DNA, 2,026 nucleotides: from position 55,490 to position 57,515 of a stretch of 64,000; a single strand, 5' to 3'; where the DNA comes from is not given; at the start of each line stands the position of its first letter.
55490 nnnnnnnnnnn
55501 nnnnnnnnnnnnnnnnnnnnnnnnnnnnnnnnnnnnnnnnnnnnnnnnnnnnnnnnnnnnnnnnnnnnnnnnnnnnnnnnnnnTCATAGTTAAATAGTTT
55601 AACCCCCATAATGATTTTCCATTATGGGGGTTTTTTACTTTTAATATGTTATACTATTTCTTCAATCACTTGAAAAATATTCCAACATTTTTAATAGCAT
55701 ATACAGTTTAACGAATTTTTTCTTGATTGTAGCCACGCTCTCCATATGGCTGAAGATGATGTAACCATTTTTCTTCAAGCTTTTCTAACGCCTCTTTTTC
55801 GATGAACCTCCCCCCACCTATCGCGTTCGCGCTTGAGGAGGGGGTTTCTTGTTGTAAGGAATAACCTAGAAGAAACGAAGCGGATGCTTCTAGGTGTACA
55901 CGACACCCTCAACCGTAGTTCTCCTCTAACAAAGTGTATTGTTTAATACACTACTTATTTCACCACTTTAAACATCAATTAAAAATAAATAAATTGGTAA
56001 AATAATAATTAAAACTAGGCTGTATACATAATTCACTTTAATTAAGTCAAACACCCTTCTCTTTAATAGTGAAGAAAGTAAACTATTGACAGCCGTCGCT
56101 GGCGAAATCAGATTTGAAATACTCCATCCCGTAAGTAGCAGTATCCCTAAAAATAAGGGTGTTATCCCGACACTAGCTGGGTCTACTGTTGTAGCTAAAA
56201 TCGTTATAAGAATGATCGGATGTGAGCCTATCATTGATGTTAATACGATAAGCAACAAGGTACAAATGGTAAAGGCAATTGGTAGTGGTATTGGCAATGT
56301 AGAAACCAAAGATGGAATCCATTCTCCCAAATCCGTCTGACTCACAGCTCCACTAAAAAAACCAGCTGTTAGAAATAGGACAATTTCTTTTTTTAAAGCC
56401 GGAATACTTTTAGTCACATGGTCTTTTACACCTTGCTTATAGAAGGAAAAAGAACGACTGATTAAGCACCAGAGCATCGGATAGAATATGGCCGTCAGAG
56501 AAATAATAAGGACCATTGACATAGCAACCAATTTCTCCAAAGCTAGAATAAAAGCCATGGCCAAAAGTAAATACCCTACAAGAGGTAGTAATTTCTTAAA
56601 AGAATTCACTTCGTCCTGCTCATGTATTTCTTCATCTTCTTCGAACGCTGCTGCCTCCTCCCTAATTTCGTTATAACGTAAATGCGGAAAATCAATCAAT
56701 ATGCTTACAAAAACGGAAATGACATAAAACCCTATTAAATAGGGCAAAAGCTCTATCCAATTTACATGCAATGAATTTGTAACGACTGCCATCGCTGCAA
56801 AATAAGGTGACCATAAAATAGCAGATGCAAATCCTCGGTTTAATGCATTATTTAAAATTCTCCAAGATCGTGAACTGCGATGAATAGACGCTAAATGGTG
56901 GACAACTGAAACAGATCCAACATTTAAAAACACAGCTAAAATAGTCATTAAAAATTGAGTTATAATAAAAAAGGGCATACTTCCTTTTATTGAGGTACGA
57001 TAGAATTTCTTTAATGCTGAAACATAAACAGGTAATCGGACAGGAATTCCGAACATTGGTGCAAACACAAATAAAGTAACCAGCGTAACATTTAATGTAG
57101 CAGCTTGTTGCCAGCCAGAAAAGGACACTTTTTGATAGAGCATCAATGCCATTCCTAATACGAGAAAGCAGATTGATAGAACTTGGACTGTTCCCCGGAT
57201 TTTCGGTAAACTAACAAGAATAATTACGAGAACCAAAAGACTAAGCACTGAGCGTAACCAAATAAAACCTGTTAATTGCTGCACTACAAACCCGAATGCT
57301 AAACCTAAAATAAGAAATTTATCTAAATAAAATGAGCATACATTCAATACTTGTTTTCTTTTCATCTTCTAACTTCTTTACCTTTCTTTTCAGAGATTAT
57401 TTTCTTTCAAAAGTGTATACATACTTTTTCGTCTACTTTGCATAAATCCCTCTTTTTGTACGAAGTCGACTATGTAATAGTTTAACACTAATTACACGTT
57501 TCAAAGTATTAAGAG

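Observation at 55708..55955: Orphan omegaRNA-like element fused to a GIY-YIG gene stump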

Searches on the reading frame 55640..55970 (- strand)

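Call 23: search_protein_families(library=pfam, proteins=[L004:2512-3990:+], max_evalue=0.01)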
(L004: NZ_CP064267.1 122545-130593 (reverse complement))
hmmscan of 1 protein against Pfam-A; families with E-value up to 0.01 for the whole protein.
L004:2512-3990:+ (492 aa): 2 families
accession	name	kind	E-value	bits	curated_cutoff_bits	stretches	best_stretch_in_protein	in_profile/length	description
PF01385.25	OrfB_IS605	-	7.6e-17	62.1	30.5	1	249-363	9-116/120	Probable transposase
PF07282.18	Cas12f1-like_TNB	-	8e-11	42.4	26.3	1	385-462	1-60/60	Cas12f1-like, TNB domain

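Call 24: search_protein_families(library=ncbifam, proteins=[L004:2512-3990:+], max_evalue=0.01)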
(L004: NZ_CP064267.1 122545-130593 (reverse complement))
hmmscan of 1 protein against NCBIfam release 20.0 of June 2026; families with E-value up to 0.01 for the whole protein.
L004:2512-3990:+ (492 aa): 4 families
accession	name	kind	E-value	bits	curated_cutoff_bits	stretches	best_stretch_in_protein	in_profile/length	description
NF040570.1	guided_TnpB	subfamily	2.1e-43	149.1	100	1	18-465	3-389/389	RNA-guided endonuclease TnpB family protein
TIGR01766.2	TIGR01766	domain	7.3e-18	64.8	32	1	334-412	4-82/82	IS200/IS605 family accessory protein TnpB-related protein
NF049972.1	CRISPR_Cas12f2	exception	5.1e-11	42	450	1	232-465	307-518/524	type V CRISPR-associated effector Cas12f2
NF038280.1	IS607_TnpB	exception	0.0025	16.8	350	1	258-415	201-352/431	IS607 family element RNA-guided endonuclease TnpB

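Call 26: search_dna_similar(query=L004:2512-3990:+, collection=plasmids, mode=protein, max_rows=40, max_evalue=1e-20)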
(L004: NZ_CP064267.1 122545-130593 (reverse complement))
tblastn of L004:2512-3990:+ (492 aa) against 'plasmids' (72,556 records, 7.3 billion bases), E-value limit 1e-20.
Records with a match: 113; places in all: 155; records where one place covers at least 80% of the query: 29.
Best place of each record, by identity: >=99% 1; <60% 112.
By first word of the organism name: Ligilactobacillus 22; Bacillus 21; Clostridium 19; Nostoc 7; Lactobacillus 5; Trichormus 4; Finegoldia 2; Campylobacter 2; Helicobacter 2; Pseudomonas 2; and 26 more.
By predicted mobility (MOB-suite, as given by PLSDB): non-mobilizable 83; mobilizable 17; conjugative 13.
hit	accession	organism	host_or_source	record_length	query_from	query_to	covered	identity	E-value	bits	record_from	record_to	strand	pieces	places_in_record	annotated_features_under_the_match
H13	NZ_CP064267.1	Bacillus pseudomycoides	cell culture,Zoo wolf area soil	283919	9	492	98%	100.0%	0e+0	1005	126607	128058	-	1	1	transposase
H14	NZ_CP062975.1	Pontibacillus sp. ALD_SL1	mangrove mud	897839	12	492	98%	56.8%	2e-162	516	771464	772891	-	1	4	RNA-guided endonuclease TnpB family protein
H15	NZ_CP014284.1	Bacillus thuringiensis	cell culture,soil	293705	9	481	96%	56.2%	1e-164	523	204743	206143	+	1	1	RNA-guided endonuclease TnpB family protein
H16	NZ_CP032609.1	Bacillus thuringiensis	single cell,soil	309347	9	481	96%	56.2%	1e-164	523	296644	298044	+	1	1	RNA-guided endonuclease TnpB family protein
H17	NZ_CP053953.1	Bacillus cereus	-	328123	9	481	96%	56.2%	2e-164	522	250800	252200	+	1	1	RNA-guided endonuclease TnpB family protein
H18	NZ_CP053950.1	Bacillus cereus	-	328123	9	481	96%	56.2%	2e-164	522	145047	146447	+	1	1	RNA-guided endonuclease TnpB family protein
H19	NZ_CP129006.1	Bacillus cereus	cattle,Isolated from the spleen of ...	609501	9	481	96%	56.2%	2e-164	522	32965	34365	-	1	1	transposase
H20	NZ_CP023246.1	Bacillus cereus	bacteria,pure culture,air in Laboratory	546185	9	481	96%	56.0%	3e-162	516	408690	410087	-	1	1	RNA-guided endonuclease TnpB family protein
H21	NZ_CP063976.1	Bacillus cereus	Soil in tiger area of zoo,cell culture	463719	9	481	96%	55.8%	1e-162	517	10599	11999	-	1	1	transposase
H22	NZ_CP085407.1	Bacillus bombysepticus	single cell,soil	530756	9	481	96%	55.8%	1e-162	517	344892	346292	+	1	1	transposase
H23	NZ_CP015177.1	Bacillus thuringiensis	Bombyx mori,cell culture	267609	9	481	96%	55.7%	2e-160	511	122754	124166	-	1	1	RNA-guided endonuclease TnpB family protein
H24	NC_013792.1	Alkalihalophilus pseudofirmus OF4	-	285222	13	474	94%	57.0%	2e-172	545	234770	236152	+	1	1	RNA-guided endonuclease TnpB family protein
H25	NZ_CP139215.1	Bacillus cereus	environmental samples,soil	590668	9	481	96%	55.6%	2e-162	516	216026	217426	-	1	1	RNA-guided endonuclease TnpB family protein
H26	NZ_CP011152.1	Bacillus cereus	cell culture,soil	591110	9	481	96%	55.6%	2e-162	516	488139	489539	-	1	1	RNA-guided endonuclease TnpB family protein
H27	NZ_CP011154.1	Bacillus cereus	cell culture,soil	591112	9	481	96%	55.6%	2e-162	516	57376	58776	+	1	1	RNA-guided endonuclease TnpB family protein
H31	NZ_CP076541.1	Bacillus thuringiensis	-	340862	9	481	96%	55.3%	5e-157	501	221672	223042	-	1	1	RNA-guided endonuclease TnpB family protein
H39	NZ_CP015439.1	Anoxybacillus amylolyticus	Microbial isolate,soil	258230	115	489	76%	42.1%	1e-77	272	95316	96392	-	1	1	RNA-guided endonuclease TnpB family protein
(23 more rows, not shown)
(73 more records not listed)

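Call 27: get_annotated_region(hit=H14, flank=700)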
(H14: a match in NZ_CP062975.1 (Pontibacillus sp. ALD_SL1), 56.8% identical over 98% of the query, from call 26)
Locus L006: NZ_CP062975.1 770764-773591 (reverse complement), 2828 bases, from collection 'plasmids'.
description: Pontibacillus sp. ALD_SL1 plasmid unnamed, complete sequence
organism: Pontibacillus sp. ALD_SL1 (NCBI taxid 2777185)
taxonomy: Bacteria; Bacillota; Bacilli; Bacillales; Bacillaceae; Pontibacillus; Pontibacillus sp. ALD SL1
host: -; source: mangrove mud; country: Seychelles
typing (MOB-suite, as given by PLSDB): non-mobilizable
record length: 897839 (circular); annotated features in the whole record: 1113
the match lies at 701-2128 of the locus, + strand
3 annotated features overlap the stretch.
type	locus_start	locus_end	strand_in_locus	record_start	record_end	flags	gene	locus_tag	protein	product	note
CDS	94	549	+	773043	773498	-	-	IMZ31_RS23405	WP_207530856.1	hypothetical protein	-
CDS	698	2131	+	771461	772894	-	-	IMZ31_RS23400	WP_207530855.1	RNA-guided endonuclease TnpB family protein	-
CDS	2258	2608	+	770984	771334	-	-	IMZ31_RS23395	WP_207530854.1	hypothetical protein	-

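Call 28: get_annotated_region(hit=H15, flank=700)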
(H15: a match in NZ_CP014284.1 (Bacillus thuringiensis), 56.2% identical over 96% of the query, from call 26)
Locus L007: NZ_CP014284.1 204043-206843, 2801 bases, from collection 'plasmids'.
description: Bacillus thuringiensis strain Bt185 plasmid pBT1850294, complete sequence
organism: Bacillus thuringiensis (NCBI taxid 1428)
taxonomy: Bacteria; Bacillota; Bacilli; Bacillales; Bacillaceae; Bacillus; Bacillus thuringiensis
host: -; source: cell culture,soil; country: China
typing (MOB-suite, as given by PLSDB): non-mobilizable; replicon rep_cluster_125; mating-pair formation MPF_T
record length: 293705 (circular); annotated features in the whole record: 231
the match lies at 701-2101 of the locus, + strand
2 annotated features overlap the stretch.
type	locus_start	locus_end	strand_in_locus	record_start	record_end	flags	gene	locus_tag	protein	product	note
CDS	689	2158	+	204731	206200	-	-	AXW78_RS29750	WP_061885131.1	RNA-guided endonuclease TnpB family protein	-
CDS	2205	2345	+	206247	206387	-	-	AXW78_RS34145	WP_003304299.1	hypothetical protein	-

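Call 29: get_annotated_region(hit=H24, flank=700)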
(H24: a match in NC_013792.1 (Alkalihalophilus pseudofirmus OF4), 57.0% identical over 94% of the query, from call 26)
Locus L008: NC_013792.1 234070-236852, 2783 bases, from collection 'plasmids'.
description: Alkalihalophilus pseudofirmus OF4 plasmid pBpOF4-01, complete sequence
organism: Alkalihalophilus pseudofirmus OF4 (NCBI taxid 398511)
taxonomy: Bacteria; Bacillota; Bacilli; Bacillales; Bacillaceae; Alkalihalophilus; Alkalihalophilus pseudofirmus; Alkalihalophilus pseudofirmus OF4
host: -; source: -; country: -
typing (MOB-suite, as given by PLSDB): non-mobilizable; replicon rep_cluster_1106; mating-pair formation MPF_T
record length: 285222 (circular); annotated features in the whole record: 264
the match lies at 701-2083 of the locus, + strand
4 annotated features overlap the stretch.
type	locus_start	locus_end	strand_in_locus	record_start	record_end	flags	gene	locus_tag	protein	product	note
CDS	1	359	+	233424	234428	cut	-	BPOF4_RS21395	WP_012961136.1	sensor domain-containing diguanylate cyclase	GO:0009966 - regulation of signal transduction [Evidence IEA]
CDS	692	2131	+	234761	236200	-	-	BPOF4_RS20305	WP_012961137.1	RNA-guided endonuclease TnpB family protein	-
CDS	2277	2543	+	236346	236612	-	-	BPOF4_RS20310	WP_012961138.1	hypothetical protein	-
CDS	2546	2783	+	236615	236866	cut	-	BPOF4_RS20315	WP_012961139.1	hypothetical protein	-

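Call 30: get_annotated_region(hit=H23, flank=700)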
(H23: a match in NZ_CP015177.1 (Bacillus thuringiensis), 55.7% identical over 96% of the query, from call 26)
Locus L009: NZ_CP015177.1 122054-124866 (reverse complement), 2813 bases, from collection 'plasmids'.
description: Bacillus thuringiensis serovar alesti strain BGSC 4C1 plasmid pBMB267, complete sequence
organism: Bacillus thuringiensis (NCBI taxid 1440)
taxonomy: Bacteria; Bacillota; Bacilli; Bacillales; Bacillaceae; Bacillus; Bacillus thuringiensis
host: -; source: Bombyx mori,cell culture; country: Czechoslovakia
typing (MOB-suite, as given by PLSDB): non-mobilizable; replicon rep_cluster_125; mating-pair formation MPF_T
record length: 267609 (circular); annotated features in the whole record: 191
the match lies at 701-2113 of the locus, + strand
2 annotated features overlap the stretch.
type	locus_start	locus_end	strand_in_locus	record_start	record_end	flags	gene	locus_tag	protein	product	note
CDS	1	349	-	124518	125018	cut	-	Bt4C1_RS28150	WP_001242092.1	hypothetical protein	-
CDS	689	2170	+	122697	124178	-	-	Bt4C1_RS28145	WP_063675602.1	RNA-guided endonuclease TnpB family protein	-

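Call 31: get_annotated_region(hit=H31, flank=700)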
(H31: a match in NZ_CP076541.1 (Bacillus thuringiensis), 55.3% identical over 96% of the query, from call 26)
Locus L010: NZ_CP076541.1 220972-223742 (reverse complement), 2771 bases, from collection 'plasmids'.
description: Bacillus thuringiensis strain GR007 plasmid pGR340, complete sequence
organism: Bacillus thuringiensis (NCBI taxid 1428)
taxonomy: Bacteria; Bacillota; Bacilli; Bacillales; Bacillaceae; Bacillus; Bacillus thuringiensis
host: -; source: -; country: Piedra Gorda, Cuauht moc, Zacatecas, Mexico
typing (MOB-suite, as given by PLSDB): non-mobilizable; replicon rep_cluster_125; mating-pair formation MPF_T
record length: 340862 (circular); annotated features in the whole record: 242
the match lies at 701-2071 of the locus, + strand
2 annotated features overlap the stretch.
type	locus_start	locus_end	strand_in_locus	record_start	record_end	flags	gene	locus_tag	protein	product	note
CDS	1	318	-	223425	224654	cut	-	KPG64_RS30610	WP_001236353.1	IS110 family transposase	-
CDS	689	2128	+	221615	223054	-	-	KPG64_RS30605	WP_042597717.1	RNA-guided endonuclease TnpB family protein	-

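Call 90: get_annotated_region(hit=H39, flank=700)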
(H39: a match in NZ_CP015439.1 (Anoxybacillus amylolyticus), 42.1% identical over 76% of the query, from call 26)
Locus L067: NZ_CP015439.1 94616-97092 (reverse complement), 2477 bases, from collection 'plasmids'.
description: Anoxybacillus amylolyticus strain DSM 15939 plasmid pDSM15939_1, complete sequence
organism: Anoxybacillus amylolyticus (NCBI taxid 294699)
taxonomy: Bacteria; Bacillota; Bacilli; Bacillales; Bacillaceae; Anoxybacillus; Anoxybacillus amylolyticus
host: -; source: Microbial isolate,soil; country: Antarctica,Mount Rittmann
typing (MOB-suite, as given by PLSDB): non-mobilizable; replicon rep_cluster_264
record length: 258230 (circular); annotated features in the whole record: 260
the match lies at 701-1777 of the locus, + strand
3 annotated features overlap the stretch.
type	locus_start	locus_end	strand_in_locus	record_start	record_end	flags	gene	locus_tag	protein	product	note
CDS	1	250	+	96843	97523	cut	-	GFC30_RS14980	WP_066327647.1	metal-dependent hydrolase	-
CDS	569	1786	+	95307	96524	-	-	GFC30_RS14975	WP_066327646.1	RNA-guided endonuclease TnpB family protein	-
CDS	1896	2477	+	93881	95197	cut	-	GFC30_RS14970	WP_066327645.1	CBS domain-containing protein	-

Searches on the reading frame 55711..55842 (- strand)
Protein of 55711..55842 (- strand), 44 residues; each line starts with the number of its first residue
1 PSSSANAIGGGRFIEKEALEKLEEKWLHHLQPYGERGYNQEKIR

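Call 14: search_protein_families(library=pfam, proteins=[window:55711-55818:-], max_evalue=10)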
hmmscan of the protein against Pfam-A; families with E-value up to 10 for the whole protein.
seq(36 aa): 0 families

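Call 16: find_homologous_proteins(query=window:55711-55842:-, max_evalue=10)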
Query seq(44 aa): no candidate shares three 5-residue words with the query. No homologue found.

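Call 34: search_dna_similar(query=window:55711-55818:-, collection=plasmids, mode=protein, max_evalue=10, max_rows=25)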
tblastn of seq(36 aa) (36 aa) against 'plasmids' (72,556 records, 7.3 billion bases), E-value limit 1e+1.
No match.

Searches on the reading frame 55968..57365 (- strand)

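Call 14: search_protein_families(library=pfam, proteins=[window:55968-57365:-], max_evalue=10)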
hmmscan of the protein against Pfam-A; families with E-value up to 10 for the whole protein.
window:55968-57365:- (465 aa): 1 family
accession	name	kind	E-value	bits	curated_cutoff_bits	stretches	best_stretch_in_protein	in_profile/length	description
PF02656.20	DUF202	-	0.016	16.1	23.4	1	36-81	13-61/68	Domain of unknown function (DUF202)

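Call 62: search_protein_families(library=pfam, proteins=[L061:7707-8063:-, L062:6777-7133:-, L063:6706-7050:-, L064:6734-7090:-], max_evalue=0.1)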
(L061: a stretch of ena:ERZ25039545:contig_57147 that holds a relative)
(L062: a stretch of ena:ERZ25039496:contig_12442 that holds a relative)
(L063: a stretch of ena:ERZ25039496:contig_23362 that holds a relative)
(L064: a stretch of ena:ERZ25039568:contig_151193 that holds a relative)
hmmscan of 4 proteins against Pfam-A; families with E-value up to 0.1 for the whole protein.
L061:7707-8063:- (118 aa): 3 families
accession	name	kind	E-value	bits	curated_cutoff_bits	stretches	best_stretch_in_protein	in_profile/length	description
PF01541.30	GIY-YIG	-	7e-07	29.9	22.6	1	18-112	2-77/78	GIY-YIG catalytic domain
PF19835.5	SegE_GIY-YIG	-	0.0092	16.6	25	1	18-104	18-110/123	Putative endonuclease segE, GIY-YIG domain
PF18066.6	Phage_ABA_S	-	0.054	14.6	27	1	51-102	18-64/89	Phage ABA sandwich domain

L062:6777-7133:- (118 aa): 2 families
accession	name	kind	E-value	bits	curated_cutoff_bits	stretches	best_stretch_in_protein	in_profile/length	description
PF01541.30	GIY-YIG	-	1.6e-07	31.9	22.6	1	18-106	2-74/78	GIY-YIG catalytic domain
PF19835.5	SegE_GIY-YIG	-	0.0084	16.8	25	0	15-93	15-101/123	Putative endonuclease segE, GIY-YIG domain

L063:6706-7050:- (114 aa): 3 families
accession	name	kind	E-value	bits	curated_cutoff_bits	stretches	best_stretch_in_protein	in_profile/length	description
PF01541.30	GIY-YIG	-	1e-07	32.6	22.6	1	18-113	2-78/78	GIY-YIG catalytic domain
PF19835.5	SegE_GIY-YIG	-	0.00073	20.2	25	0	55-93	63-101/123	Putative endonuclease segE, GIY-YIG domain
PF23130.1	IcmW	-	0.096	13.3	27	0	59-105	7-52/144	IcmW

L064:6734-7090:- (118 aa): 4 families
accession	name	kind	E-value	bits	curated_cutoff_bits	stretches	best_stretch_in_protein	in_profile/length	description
PF01541.30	GIY-YIG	-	2.3e-08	34.6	22.6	1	18-112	2-77/78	GIY-YIG catalytic domain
PF19835.5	SegE_GIY-YIG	-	0.0008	20.1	25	1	16-93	16-101/123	Putative endonuclease segE, GIY-YIG domain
PF01763.21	Herpes_UL6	-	0.071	12.1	27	0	61-105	351-395/562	Herpesvirus UL6 like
PF20780.2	TssR_M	-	0.083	13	25.7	0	6-41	32-68/86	TssR second domain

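Call 78: search_protein_families(library=ncbifam, proteins=[window:55968-57365:-, L061:7707-8063:-, L062:7154-7894:-], max_evalue=0.01)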
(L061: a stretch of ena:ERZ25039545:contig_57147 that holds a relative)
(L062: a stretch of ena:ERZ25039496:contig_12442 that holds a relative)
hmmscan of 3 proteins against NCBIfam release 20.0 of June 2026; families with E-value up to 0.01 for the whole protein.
window:55968-57365:- (465 aa): 0 families

L061:7707-8063:- (118 aa): 1 family
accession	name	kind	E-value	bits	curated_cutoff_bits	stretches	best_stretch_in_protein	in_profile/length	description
TIGR01453.1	grpIintron_endo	subfamily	1.2e-09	38.6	56.05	1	18-115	2-88/215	group I intron endonuclease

L062:7154-7894:- (246 aa): 1 family
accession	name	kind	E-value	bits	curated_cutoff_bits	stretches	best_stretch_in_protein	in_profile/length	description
NF052445.1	RespRegMctR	equivalog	0.0005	19.5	300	0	61-116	130-186/205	two-component system response regulator MctR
